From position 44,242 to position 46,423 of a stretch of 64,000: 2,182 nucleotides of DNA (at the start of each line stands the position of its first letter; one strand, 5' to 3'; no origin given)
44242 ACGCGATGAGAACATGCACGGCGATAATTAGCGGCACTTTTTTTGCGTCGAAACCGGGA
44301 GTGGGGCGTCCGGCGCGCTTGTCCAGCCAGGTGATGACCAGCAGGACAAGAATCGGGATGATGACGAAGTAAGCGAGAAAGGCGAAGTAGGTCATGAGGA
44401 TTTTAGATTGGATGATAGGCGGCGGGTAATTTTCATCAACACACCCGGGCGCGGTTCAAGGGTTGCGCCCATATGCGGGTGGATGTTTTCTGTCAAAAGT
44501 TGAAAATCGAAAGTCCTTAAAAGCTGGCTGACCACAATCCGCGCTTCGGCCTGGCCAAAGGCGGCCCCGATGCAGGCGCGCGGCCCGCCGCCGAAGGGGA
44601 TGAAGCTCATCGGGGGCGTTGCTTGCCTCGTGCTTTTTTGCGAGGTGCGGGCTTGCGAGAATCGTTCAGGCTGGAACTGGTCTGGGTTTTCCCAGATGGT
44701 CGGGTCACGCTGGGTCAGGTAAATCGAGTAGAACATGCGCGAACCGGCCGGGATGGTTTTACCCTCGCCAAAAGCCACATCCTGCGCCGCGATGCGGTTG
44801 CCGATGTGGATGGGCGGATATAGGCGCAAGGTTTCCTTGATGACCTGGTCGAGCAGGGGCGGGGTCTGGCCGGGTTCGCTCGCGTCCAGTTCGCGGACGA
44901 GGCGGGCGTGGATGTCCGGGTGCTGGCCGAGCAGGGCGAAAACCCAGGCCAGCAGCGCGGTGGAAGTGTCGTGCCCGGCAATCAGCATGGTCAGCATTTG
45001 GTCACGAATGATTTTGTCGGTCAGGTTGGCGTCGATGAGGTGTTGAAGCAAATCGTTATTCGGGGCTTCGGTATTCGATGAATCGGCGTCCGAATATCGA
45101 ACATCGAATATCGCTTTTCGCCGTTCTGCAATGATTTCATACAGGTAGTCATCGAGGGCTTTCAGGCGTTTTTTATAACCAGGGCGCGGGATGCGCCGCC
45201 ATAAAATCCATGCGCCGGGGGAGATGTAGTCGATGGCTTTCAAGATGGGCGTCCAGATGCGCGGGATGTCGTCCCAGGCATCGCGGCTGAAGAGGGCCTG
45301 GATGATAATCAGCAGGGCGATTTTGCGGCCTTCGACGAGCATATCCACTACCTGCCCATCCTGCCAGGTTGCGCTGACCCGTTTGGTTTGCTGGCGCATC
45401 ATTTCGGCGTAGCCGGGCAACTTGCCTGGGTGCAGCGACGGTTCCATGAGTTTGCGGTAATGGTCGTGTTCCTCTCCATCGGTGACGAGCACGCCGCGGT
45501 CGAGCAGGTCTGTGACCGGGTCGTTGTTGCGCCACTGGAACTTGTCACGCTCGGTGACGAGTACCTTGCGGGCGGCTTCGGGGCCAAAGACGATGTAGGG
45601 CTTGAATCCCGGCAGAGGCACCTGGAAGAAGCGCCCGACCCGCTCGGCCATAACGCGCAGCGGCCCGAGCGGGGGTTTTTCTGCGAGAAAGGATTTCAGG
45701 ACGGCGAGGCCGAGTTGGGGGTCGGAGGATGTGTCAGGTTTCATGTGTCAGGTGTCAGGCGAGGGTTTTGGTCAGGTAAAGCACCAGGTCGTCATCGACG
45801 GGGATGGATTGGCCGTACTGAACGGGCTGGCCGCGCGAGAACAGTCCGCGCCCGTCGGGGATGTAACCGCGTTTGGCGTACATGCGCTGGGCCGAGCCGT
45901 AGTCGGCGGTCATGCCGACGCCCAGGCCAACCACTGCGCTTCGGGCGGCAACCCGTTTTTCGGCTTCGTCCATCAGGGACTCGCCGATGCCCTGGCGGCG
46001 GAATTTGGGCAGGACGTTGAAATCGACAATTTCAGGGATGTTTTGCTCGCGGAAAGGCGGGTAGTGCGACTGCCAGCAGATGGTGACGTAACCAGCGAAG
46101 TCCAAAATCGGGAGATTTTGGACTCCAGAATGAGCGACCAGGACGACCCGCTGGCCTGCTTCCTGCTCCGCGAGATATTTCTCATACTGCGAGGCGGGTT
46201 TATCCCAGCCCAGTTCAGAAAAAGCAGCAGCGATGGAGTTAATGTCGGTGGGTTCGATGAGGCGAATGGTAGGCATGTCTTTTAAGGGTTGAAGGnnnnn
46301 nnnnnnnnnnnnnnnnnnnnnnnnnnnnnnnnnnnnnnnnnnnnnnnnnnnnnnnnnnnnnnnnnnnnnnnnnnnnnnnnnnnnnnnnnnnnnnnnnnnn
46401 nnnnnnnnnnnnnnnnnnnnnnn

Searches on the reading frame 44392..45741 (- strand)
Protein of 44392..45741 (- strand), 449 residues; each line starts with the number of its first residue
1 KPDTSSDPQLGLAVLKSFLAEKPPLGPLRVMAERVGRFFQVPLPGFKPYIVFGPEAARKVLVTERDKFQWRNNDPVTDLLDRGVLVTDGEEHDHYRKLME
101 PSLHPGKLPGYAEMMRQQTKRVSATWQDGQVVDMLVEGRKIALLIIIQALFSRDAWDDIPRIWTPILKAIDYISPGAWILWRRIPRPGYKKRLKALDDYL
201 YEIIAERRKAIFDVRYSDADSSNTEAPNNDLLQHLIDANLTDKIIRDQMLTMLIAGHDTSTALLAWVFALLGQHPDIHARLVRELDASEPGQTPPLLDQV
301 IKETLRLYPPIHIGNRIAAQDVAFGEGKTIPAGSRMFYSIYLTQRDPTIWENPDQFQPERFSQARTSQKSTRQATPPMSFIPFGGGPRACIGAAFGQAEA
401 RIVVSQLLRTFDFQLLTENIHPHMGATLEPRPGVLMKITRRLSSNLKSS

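Call 10: search_protein_families(library=pfam, proteins=[window:44392-45741:-])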
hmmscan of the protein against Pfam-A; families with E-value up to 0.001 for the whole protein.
window:44392-45741:- (449 aa): 1 family
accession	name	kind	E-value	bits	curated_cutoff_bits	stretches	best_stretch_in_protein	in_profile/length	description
PF00067.27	p450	-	6.3e-64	216.9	22.8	1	28-420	26-442/462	Cytochrome P450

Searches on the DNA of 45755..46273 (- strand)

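Call 65: search_with_rna_model(model_id=R1, sources=[L001, L169, L170, L171, L172, L173, L174, L175, L176, L178, L180, window], max_evalue=0.01)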
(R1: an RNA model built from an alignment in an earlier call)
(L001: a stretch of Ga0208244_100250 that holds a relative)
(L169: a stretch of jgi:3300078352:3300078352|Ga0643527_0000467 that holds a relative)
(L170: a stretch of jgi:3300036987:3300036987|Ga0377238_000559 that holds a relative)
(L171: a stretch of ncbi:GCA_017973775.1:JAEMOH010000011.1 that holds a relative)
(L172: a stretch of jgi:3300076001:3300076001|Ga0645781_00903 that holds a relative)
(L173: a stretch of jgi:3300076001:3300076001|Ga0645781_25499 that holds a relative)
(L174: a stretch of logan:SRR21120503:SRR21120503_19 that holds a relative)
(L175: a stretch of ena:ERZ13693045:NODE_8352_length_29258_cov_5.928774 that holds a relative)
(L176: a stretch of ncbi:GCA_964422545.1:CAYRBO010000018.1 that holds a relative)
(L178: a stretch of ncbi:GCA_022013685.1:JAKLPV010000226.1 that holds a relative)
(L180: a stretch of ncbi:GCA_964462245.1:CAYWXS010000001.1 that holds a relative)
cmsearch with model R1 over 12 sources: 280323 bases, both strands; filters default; matches with E-value up to 0.01: 15.
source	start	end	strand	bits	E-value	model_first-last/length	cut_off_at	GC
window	46097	46126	-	46.8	1.4e-10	1-30/30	no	0.47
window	34658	34687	-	44.3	6.7e-10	1-30/30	no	0.43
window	34634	34663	+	42.5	2.3e-09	1-30/30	no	0.57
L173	1473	1502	+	37.3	6.8e-08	1-30/30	no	0.57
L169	10151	10180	+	36.1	1.5e-07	1-30/30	no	0.53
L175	11818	11847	+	35.8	1.8e-07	1-30/30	no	0.53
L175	10151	10180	+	35.2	2.6e-07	1-30/30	no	0.43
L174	10151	10180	+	34.2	5.2e-07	1-30/30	no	0.4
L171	10151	10180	+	34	5.6e-07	1-30/30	no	0.47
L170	10155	10180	+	30.3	6.5e-06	5-30/30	no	0.54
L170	2092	2121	-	28.7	1.9e-05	1-30/30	no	0.33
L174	2151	2180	+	27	5.4e-05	1-30/30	no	0.63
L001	3646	3675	+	25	0.0002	1-30/30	no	0.5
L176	17241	17269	-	22.8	0.00085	1-30/30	no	0.52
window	46097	46126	+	22.1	0.0014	1-30/30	no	0.47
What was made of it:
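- On REP (repetitive extragenic palindrome): Density is about 10 sites per 280 kb (call 65).
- I only have a density of about 10 sites in 280 kb (call 65). Density is low, about one site per 28 kb (call 65).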
